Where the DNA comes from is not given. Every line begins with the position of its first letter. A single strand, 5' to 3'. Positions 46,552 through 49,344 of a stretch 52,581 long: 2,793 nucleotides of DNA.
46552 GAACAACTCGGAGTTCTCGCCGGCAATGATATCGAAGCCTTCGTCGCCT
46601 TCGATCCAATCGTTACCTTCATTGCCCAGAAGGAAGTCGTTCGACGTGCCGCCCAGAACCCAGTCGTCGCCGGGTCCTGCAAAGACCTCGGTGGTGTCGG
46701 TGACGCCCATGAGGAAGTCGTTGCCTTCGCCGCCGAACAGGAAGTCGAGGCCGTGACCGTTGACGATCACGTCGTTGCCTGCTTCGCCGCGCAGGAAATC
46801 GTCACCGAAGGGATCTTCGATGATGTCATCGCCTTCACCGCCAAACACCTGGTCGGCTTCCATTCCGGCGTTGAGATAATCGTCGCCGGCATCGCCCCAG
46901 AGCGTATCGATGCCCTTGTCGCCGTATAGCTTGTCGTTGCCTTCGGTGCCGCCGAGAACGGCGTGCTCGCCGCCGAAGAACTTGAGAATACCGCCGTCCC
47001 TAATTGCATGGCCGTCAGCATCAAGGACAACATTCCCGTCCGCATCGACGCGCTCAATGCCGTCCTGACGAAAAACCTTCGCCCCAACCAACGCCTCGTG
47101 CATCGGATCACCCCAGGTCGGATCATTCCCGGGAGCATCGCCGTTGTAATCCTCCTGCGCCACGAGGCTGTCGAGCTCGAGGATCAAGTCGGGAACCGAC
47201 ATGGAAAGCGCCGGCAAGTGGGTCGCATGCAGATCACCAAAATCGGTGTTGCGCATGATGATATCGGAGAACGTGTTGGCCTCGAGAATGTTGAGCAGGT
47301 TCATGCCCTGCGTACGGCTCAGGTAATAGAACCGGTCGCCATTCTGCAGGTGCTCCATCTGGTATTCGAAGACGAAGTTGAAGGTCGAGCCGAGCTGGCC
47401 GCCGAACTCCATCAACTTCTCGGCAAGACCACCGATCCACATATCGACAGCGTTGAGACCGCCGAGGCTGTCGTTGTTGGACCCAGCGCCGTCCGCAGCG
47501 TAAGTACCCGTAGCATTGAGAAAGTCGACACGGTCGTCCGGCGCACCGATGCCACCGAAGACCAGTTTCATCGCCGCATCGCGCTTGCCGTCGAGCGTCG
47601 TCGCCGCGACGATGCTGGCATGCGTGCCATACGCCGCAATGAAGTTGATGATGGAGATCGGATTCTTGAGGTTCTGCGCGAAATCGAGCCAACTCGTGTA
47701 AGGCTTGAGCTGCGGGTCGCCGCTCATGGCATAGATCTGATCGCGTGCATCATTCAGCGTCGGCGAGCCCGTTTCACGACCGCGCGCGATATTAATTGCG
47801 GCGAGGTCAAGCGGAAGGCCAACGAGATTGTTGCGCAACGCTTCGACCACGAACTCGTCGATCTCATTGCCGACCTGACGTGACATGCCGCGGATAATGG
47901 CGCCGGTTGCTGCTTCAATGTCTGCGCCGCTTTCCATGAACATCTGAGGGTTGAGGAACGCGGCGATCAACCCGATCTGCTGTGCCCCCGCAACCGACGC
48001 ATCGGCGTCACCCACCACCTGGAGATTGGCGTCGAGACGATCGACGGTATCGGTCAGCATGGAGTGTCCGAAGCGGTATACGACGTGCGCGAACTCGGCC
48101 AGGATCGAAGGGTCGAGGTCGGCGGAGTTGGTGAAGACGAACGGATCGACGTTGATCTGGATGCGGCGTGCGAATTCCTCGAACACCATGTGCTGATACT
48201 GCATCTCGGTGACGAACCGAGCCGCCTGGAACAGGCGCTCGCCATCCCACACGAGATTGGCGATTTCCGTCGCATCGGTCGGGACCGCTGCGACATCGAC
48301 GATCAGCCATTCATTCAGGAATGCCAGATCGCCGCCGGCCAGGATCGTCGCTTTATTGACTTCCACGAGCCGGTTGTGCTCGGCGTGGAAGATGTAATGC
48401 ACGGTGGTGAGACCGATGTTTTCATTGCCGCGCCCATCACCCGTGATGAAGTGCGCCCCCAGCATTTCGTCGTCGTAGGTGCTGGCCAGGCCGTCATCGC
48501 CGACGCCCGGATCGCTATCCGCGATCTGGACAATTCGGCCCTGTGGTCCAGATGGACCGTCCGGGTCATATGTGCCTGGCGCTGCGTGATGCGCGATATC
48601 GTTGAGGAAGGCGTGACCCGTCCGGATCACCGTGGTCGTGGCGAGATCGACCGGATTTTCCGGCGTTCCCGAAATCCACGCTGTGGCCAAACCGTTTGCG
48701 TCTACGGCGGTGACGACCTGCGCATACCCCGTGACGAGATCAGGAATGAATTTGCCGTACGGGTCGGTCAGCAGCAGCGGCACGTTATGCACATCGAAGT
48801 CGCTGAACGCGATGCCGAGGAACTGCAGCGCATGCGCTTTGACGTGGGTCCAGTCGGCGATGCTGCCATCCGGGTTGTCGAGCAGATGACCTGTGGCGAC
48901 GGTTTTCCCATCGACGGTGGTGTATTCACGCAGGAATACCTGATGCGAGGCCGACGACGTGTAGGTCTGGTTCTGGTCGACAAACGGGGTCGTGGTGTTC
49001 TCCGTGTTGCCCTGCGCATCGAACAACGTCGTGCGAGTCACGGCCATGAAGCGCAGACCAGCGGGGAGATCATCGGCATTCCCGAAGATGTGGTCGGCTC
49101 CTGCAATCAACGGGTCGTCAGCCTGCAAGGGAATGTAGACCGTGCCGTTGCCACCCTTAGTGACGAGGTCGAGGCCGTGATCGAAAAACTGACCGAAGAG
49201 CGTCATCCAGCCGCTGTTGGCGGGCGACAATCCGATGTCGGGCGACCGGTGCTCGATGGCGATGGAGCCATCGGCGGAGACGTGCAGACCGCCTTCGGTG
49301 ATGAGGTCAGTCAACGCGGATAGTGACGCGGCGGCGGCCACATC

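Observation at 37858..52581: Type I secretion operon dedicated to a >3,170-aa haem-peroxidase/RTX giant plus a second RTX protein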

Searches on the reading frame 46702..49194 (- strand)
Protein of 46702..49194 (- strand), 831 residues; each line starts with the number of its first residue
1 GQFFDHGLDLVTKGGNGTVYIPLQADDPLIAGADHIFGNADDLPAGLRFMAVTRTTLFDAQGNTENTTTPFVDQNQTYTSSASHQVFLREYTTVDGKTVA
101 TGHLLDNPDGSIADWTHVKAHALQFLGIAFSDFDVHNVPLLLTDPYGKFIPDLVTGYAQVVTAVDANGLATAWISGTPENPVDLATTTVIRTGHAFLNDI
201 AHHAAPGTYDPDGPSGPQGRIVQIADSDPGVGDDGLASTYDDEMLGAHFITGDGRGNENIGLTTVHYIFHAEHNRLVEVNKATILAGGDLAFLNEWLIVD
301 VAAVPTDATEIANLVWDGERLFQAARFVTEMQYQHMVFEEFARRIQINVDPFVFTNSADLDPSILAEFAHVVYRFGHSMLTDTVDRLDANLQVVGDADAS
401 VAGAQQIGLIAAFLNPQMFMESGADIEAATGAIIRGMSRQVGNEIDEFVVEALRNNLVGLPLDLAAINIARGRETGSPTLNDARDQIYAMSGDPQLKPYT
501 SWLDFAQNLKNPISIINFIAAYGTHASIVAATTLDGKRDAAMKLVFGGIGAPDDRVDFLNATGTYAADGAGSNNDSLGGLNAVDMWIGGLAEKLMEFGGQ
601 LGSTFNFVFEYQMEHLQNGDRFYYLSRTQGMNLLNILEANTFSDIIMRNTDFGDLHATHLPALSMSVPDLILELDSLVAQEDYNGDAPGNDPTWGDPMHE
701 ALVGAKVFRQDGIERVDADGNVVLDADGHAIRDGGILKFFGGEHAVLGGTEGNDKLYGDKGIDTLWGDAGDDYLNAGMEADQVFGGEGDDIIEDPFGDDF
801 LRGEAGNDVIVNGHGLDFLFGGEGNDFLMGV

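Call 11: search_solved_structures(query=window:46702-49194:-, max_evalue=0.001, show_alignments=2)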
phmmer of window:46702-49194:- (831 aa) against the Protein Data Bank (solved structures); distinct sequences matched with E-value up to 0.001: 51.
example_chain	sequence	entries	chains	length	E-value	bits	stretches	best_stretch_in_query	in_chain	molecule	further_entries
8s6c_A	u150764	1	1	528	4e-27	98.3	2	312-486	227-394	Lactoperoxidase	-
6erc_A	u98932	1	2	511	3.9e-17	65.2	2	315-502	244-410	Peroxinectin A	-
2o86_A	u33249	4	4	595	1.3e-14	56.9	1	313-484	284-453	Lactoperoxidase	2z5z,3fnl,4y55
2gjm_A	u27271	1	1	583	3.7e-14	55.4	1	313-484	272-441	Lactoperoxidase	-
6l2j_A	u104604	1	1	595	4e-14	55.3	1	313-484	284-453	Lactoperoxidase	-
6ky7_A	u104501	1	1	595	4e-14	55.3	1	313-484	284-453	Lactoperoxidase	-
3erh_A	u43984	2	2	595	4.1e-14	55.2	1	313-484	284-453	Lactoperoxidase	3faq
2e9e_A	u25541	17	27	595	6.8e-14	54.5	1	313-484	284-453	Lactoperoxidase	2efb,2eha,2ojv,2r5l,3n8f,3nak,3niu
6lf7_A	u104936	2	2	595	8e-14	54.3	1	313-484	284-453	Lactoperoxidase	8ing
2ips_A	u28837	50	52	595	1e-13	53.9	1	313-484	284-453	Lactoperoxidase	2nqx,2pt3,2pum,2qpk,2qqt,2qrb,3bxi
5b72_A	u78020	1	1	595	1.4e-13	53.4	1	313-484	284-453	Lactoperoxidase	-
5gls_A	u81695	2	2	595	1.4e-13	53.4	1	313-484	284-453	Lactoperoxidase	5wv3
2ikc_A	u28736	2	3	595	2.2e-13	52.8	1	313-484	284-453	milk lactoperoxidase | Lactoperoxidase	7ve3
8ogi_B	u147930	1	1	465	1.9e-12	49.7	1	313-484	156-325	Eosinophil peroxidase heavy chain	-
1cxp_C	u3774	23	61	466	7.8e-12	47.7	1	312-482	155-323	MYELOPEROXIDASE | Myeloperoxidase heavy chain | Isoform H14 of Myeloperoxidase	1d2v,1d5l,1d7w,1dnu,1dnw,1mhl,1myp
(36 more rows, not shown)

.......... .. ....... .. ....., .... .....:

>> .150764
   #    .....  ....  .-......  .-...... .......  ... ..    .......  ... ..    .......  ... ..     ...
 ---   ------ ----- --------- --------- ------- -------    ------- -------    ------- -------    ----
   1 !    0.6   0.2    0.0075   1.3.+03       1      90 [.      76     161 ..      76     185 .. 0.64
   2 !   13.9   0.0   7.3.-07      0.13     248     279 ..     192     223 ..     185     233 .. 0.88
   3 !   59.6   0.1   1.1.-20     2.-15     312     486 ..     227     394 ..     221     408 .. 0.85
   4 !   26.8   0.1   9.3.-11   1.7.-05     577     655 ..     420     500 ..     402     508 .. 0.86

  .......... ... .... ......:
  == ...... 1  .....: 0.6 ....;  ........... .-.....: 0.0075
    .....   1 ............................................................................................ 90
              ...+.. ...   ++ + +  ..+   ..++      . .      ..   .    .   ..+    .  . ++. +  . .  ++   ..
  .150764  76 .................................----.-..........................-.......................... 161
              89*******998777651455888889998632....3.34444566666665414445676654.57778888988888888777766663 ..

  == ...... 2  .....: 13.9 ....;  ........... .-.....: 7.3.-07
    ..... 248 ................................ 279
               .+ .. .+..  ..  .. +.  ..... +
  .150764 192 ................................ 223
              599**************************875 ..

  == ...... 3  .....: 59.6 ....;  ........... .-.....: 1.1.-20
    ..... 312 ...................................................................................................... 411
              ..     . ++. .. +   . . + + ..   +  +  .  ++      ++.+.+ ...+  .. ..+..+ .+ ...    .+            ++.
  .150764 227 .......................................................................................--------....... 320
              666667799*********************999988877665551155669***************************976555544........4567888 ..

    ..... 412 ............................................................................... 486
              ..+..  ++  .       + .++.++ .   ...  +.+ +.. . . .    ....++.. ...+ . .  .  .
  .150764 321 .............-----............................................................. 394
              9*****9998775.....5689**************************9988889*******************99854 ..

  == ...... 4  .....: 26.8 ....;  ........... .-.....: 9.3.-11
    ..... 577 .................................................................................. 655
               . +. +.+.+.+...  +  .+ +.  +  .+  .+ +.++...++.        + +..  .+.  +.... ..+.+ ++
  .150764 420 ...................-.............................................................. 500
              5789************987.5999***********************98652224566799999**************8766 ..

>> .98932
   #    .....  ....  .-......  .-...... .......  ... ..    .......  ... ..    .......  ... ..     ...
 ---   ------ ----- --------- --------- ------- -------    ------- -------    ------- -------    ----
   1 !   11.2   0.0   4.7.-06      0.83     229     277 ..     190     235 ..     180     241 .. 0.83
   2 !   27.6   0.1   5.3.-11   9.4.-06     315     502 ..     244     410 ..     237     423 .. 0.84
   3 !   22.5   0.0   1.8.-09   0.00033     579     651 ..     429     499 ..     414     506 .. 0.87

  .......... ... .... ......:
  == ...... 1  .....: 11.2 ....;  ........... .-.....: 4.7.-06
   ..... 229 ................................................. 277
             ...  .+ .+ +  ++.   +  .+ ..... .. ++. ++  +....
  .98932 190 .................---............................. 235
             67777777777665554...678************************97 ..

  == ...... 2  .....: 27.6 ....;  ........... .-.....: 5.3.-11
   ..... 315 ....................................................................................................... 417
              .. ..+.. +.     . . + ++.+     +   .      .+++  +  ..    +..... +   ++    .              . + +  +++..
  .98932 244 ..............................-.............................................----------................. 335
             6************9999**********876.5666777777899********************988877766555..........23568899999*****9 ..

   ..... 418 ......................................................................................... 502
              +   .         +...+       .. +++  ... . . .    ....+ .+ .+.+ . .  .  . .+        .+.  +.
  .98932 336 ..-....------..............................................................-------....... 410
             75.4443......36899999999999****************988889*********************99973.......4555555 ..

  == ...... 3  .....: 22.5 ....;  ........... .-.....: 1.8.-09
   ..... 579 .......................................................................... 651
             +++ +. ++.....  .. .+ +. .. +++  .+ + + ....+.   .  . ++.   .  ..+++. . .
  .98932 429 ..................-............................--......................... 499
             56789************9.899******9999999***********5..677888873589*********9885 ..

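Call 13: find_homologous_proteins(query=window:46972-49194:-, max_evalue=1e-10)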
Query window:46972-49194:- (741 aa): 1536 proteins with E <= 1e-10 among 8000 candidates; the best 120 are listed.
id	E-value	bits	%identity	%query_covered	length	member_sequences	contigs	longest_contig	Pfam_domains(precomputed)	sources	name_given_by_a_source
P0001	6.9e-298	1008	66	100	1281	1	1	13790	PF00353.26,PF03098.21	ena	-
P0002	2.2e-256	871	60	94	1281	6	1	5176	PF00353.26,PF03098.21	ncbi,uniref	ncbi:MAG: heme peroxidase, partial [Methylotenera sp.]|uniref:peroxidase family protein n=1 Tax=Meth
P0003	7.9e-254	863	60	95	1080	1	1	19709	PF00353.26,PF03098.21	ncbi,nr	ncbi:MAG: hypothetical protein LH479_07180, partial [Polaromonas sp.]|nr:hypothetical protein [Polar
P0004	6.3e-251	853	57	100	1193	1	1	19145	PF00353.26,PF03098.21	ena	-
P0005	1.5e-248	845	58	100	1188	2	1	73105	PF00353.26,PF03098.21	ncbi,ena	-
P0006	5.2e-247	840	57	96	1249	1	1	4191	PF03098.21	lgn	-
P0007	2.1e-246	838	58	95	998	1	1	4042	PF03098.21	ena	-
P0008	1.1e-245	836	55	99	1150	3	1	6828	PF00353.26,PF03098.21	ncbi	ncbi:MAG: peroxidase family protein, partial [Pseudomonadota bacterium]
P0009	1.5e-243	829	60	92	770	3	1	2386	PF00353.26,PF03098.21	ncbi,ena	-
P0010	8.1e-240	816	58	94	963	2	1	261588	PF03098.21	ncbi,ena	-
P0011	2.1e-236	805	67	77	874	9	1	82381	PF03098.21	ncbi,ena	-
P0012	5.8e-235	800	54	100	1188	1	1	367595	PF00353.26,PF03098.21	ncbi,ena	-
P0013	6.0e-232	790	59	91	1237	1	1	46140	PF00353.26,PF03098.21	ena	-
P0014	1.0e-231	790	55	96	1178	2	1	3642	PF00353.26,PF03098.21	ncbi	ncbi:MAG: peroxidase family protein, partial [Tardiphaga sp.]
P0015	5.3e-231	787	58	91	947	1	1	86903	PF03098.21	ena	-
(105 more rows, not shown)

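Call 15: search_dna_similar(query=window:46972-49194:-, collection=plasmids, mode=protein, max_rows=25)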
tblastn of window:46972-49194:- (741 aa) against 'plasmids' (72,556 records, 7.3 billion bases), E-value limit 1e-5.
Records with a match: 32; places in all: 42; records where one place covers at least 80% of the query: 31.
Best place of each record, by identity: <60% 32.
By first word of the organism name: Rhizobium 7; Ensifer 5; Agrobacterium 3; Shinella 3; Paracoccus 3; Phyllobacterium 3; Plesiomonas 2; Fuscovulum 1; Azospirillum 1; Sinorhizobium 1; and 3 more.
By predicted mobility (MOB-suite, as given by PLSDB): non-mobilizable 28; conjugative 3; mobilizable 1.
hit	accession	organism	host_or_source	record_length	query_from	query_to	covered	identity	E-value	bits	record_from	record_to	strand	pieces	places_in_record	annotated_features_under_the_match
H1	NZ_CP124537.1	Fuscovulum ytuae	pure culture,sediment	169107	1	720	97%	54.8%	0e+0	694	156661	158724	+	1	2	peroxidase family protein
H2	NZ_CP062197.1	Plesiomonas shigelloides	Gentoo penguin,feces,feces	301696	1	741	100%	53.3%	0e+0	716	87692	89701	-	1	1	peroxidase family protein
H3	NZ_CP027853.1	Plesiomonas shigelloides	whole organism,catfish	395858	1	741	100%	53.0%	0e+0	712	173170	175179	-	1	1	peroxidase family protein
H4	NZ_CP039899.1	Agrobacterium tumefaciens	-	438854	1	741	100%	52.8%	0e+0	741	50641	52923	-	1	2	peroxidase family protein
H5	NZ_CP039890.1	Agrobacterium tumefaciens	-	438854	1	741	100%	52.8%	0e+0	741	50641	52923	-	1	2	peroxidase family protein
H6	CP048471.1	Agrobacterium tumefaciens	walnut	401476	1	741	100%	52.8%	0e+0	739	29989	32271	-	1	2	calcium-binding protein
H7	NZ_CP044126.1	Rhizobium sp. BG4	Prosopis cineraria,pure bacterial ...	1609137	1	722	97%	53.6%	0e+0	682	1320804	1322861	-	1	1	record has no annotation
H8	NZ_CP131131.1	Shinella zoogloeoides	isolate,Activated charcoal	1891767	1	723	98%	53.0%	0e+0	690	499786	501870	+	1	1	none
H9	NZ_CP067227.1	Paracoccus sp. MC1862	pure cultures of bacteria,river bed soil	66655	1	711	96%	53.8%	0e+0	678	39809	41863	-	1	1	peroxidase family protein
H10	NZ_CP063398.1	Rhizobium sp. SL42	Amphicarpaea bracteata,Whole ...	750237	1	702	95%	54.2%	0e+0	674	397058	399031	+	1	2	peroxidase family protein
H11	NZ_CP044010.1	Rhizobium sp. BG6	Prosopis cineraria,pure bacterial ...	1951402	1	727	98%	51.7%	0e+0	703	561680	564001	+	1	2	none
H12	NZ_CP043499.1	Rhizobium grahamii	Prosopis cineraria,pure bacterial ...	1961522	1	727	98%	51.7%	0e+0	703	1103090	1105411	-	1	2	none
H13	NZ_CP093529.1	Shinella zoogloeoides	-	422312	1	709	96%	52.8%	0e+0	702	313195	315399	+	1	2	peroxidase family protein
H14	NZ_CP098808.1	Ensifer adhaerens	whole organism,soil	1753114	1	724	98%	51.7%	0e+0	660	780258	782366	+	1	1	none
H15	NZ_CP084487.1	Ensifer adhaerens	cellculture,soil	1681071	1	724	98%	51.7%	0e+0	659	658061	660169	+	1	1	none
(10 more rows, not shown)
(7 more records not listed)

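Call 16: find_related_loci(query=window:46972-49194:-, collection=genome_contigs, flank=10000)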
Query window:46972-49194:- (741 aa) in genome_contigs; peptide patterns used: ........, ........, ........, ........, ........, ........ (x = any residue, [..] = any of these).
599 stretches matched a pattern (row limit reached: there are more); 591 encode a relative of the query (tblastn E <= 1e-3); the best 80 are kept; 80 distinct loci.
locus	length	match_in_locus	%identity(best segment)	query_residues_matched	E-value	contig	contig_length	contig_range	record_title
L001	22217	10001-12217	63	1-741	0e+0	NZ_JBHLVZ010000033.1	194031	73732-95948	Roseomonas vinacea strain CCM 7468 platanus_K_21_77_33, whole genome shotgun sequence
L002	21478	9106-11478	62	1-741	0e+0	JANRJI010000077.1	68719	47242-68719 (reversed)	MAG: Hyphomicrobiaceae bacterium isolate bins.469 k141_3897432, whole genome shotgun sequence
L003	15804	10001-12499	59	1-741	0e+0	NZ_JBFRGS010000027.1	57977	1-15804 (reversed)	Bosea sp. 2RAB26 SCAFFOLD_26, whole genome shotgun sequence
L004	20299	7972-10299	61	1-741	0e+0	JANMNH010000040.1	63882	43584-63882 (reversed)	MAG: Hyphomicrobium sp. isolate OTE_58_metabat_362 OTE_58_k141_535642, whole genome shotgun sequence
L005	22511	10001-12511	58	1-741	0e+0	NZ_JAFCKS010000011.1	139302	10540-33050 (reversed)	Bradyrhizobium japonicum strain SZCCT0153 NODE_11, whole genome shotgun sequence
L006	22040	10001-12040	61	1-698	0e+0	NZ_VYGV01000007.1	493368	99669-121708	Hydrogenophaga aromaticivorans strain D2P1 NODE_3_length_493368_cov_22.115165, whole genome shotgun sequence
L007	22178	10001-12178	60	1-709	0e+0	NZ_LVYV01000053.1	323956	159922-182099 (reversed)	Tardiphaga robiniae strain Vaf-07 contig_6, whole genome shotgun sequence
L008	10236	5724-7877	61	1-741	0e+0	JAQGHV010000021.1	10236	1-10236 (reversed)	MAG: Rhodospirillales bacterium isolate RYN_442 scaffold_840791, whole genome shotgun sequence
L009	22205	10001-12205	60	1-729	0e+0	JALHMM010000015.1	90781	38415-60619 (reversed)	MAG: Reyranellaceae bacterium isolate Bin_33_2_sub c_000000001514, whole genome shotgun sequence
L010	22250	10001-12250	58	1-741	0e+0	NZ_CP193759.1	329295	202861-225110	Limimaricola sp. AA108-03 plasmid unnamed4, complete sequence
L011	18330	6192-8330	58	1-702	0e+0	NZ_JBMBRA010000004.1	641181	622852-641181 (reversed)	Hydrogenophaga sp. ZJX-1 Scaffold4, whole genome shotgun sequence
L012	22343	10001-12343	57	1-721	0e+0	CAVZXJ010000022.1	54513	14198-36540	MAG: uncultured Alphaproteobacteria bacterium isolate MFD04651.bin.2.77 genome assembly, contig: contig_2552, whole geno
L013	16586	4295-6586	57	1-693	0e+0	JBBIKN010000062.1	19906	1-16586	MAG: Nitrospira sp. isolate QH2F170213_bin_187 NODE_972_length_19906_cov_15.187950, whole genome shotgun sequence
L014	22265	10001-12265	57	1-741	0e+0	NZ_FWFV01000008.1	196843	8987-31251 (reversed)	Palleronia marisminoris strain CECT 7066, whole genome shotgun sequence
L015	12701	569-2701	58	1-741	0e+0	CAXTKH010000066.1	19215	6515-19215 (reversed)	MAG TPA_asm: uncultured Aestuariivirga sp. isolate public_SRR11456922_metawrap_bin.3 genome assembly, contig: public_SRR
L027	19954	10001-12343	63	1-741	0e+0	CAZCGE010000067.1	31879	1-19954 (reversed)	MAG TPA_asm: uncultured Devosia sp. isolate binchicken_co165_338 genome assembly, contig: k141_1151661, whole genome sho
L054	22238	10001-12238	53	1-716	0e+0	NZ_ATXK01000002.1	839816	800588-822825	Aurantimonas coralicida DSM 14790 H536DRAFT_scaffold00002.2_C, whole genome shotgun sequence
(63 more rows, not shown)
